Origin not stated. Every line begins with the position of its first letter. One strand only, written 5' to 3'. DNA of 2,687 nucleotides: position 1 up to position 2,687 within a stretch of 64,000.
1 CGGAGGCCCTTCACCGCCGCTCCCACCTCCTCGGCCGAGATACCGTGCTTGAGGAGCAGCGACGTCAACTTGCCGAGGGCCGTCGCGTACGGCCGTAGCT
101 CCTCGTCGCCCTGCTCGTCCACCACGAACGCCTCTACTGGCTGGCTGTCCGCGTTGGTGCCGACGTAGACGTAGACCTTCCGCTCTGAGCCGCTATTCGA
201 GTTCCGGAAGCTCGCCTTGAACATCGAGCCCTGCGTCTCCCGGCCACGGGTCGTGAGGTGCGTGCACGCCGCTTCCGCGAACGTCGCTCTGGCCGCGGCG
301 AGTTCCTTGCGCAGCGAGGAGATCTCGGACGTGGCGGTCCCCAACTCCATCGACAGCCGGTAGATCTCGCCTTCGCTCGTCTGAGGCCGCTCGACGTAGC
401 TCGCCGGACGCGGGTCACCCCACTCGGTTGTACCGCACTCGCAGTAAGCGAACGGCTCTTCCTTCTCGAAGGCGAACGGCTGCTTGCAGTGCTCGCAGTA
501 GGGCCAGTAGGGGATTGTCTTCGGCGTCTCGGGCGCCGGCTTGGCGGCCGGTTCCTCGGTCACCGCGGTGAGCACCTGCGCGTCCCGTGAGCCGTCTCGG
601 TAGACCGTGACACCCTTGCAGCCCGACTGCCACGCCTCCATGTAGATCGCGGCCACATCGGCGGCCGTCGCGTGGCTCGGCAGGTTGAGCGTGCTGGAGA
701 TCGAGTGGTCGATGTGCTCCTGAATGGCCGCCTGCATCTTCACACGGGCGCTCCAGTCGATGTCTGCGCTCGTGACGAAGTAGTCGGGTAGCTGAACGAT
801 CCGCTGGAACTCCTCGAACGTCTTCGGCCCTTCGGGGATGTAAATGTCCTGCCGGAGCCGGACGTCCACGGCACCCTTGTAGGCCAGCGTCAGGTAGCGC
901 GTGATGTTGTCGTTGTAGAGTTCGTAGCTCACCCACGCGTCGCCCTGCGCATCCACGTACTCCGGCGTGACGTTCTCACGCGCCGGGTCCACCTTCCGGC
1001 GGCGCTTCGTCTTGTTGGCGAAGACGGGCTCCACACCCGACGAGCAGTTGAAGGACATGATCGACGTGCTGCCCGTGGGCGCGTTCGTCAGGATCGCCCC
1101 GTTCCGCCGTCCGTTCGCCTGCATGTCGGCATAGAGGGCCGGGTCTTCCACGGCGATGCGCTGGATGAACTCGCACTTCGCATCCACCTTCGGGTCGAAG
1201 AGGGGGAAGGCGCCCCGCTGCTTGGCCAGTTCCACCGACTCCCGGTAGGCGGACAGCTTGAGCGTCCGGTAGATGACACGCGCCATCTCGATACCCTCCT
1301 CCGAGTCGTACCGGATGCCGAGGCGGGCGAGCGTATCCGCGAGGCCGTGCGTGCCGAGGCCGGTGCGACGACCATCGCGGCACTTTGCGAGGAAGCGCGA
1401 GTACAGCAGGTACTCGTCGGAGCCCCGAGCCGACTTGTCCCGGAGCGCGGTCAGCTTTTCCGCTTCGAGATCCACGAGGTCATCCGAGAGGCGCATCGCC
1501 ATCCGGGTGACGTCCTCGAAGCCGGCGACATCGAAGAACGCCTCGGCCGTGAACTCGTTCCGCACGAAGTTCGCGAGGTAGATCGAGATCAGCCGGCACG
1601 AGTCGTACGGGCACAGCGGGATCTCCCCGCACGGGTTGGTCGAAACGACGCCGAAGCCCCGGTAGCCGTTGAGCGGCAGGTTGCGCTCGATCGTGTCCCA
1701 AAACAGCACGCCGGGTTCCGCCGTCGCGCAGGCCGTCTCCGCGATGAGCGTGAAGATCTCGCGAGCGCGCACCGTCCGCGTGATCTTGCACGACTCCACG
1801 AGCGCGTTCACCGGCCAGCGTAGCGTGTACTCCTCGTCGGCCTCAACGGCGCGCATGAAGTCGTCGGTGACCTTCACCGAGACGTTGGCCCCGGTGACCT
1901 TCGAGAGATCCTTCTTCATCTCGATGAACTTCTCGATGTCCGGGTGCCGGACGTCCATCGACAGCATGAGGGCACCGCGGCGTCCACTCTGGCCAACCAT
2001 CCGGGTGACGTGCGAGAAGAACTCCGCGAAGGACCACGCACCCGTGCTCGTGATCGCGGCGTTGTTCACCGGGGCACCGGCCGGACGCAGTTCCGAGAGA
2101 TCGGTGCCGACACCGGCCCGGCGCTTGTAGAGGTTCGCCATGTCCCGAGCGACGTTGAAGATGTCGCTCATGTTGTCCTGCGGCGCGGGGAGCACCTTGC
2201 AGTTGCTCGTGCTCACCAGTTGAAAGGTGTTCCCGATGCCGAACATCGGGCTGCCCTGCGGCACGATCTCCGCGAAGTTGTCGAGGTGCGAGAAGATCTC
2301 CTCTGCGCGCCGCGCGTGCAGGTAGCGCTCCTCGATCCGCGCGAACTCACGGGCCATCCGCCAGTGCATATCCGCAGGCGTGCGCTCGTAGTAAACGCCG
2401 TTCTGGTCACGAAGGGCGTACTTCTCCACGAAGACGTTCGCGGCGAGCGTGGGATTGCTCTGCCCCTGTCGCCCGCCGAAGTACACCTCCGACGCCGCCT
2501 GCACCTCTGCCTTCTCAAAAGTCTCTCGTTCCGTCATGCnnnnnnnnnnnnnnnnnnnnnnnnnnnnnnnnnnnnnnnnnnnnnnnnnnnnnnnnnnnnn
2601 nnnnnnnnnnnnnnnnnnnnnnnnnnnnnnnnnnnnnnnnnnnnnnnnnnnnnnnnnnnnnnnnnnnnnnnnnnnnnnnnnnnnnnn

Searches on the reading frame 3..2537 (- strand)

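Call 21: search_protein_families(library=phrogs, proteins=[window:3-2537:-], max_evalue=0.001)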
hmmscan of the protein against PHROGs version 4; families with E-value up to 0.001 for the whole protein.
window:3-2537:- (845 aa): 7 families
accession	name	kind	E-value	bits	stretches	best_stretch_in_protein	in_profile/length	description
phrog_84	-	DNA, RNA and nucleotide metabolism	1.5e-109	368.5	1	34-840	204-873/975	ribonucleoside-diphosphate reductase large subunit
phrog_367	-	DNA, RNA and nucleotide metabolism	1.1e-30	107.5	1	184-666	280-670/701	ribonucleotide reductase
phrog_3987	-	DNA, RNA and nucleotide metabolism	4.6e-26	92.4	1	32-239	145-352/467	ribonucleotide reductase large subunit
phrog_3844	-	moron, auxiliary metabolic gene and host takeover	4.9e-23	82.8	1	386-646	208-428/451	NrdA-like aerobic NDP reductase large subunit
phrog_30939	-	DNA, RNA and nucleotide metabolism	1.6e-05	24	0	387-440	733-786/977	ribonucleotide reductase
phrog_22953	-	DNA, RNA and nucleotide metabolism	0.00019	22.5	0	150-238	7-100/201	ribonucleotide reductase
phrog_6132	-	DNA, RNA and nucleotide metabolism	0.00026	21.3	1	120-194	224-297/530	ribonucleotide reductase large subunit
